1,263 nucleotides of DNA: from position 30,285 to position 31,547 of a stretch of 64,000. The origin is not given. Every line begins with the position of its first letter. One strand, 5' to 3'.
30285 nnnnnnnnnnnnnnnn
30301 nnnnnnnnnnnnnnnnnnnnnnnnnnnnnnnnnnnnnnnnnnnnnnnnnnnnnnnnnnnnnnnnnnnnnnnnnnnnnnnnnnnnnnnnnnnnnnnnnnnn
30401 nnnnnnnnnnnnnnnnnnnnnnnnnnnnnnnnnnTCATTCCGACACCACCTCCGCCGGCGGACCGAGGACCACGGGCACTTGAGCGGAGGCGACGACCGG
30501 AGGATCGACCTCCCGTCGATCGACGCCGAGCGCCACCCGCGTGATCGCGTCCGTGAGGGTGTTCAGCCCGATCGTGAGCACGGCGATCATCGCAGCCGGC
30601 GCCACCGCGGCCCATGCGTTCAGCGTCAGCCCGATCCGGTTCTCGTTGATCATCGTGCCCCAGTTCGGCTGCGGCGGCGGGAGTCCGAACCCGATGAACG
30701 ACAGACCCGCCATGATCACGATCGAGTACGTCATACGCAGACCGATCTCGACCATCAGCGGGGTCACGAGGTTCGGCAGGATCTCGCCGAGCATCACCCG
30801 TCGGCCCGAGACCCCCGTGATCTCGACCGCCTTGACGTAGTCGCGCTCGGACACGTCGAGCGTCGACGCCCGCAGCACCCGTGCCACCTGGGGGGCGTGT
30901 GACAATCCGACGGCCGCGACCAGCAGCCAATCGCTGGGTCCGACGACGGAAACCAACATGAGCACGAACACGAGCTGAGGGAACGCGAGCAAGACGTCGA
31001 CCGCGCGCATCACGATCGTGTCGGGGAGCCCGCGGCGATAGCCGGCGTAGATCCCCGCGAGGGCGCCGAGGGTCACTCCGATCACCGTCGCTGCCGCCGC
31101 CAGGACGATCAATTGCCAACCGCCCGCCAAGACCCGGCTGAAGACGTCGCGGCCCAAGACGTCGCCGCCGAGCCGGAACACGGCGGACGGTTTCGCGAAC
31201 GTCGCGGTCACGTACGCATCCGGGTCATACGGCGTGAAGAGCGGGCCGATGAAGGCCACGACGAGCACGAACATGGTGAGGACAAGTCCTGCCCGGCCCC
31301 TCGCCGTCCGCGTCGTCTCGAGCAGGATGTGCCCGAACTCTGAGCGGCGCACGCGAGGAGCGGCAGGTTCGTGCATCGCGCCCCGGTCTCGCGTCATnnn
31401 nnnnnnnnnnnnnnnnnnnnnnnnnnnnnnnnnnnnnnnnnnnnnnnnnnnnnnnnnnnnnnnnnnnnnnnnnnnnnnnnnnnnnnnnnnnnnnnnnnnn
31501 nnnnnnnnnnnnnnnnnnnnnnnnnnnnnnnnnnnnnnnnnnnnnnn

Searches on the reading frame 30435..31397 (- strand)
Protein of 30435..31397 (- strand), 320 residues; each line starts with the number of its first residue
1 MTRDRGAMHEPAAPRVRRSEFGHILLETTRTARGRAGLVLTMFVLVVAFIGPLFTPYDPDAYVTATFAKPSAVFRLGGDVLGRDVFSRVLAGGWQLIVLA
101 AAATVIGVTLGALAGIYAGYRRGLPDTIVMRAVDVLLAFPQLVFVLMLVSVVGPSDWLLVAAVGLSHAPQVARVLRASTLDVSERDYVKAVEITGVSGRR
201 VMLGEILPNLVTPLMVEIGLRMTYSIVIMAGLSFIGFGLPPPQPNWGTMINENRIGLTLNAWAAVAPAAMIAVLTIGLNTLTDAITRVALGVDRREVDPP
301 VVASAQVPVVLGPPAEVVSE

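Call 73: search_protein_families(library=pfam, proteins=[window:30435-31397:-], max_evalue=0.0001)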
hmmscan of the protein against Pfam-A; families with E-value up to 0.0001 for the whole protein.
window:30435-31397:- (320 aa): 1 family
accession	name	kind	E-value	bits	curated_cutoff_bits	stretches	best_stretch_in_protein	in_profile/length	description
PF00528.27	BPD_transp_1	-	5.9e-29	101.5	26.4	1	111-287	1-176/184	Binding-protein-dependent transport system inner membrane component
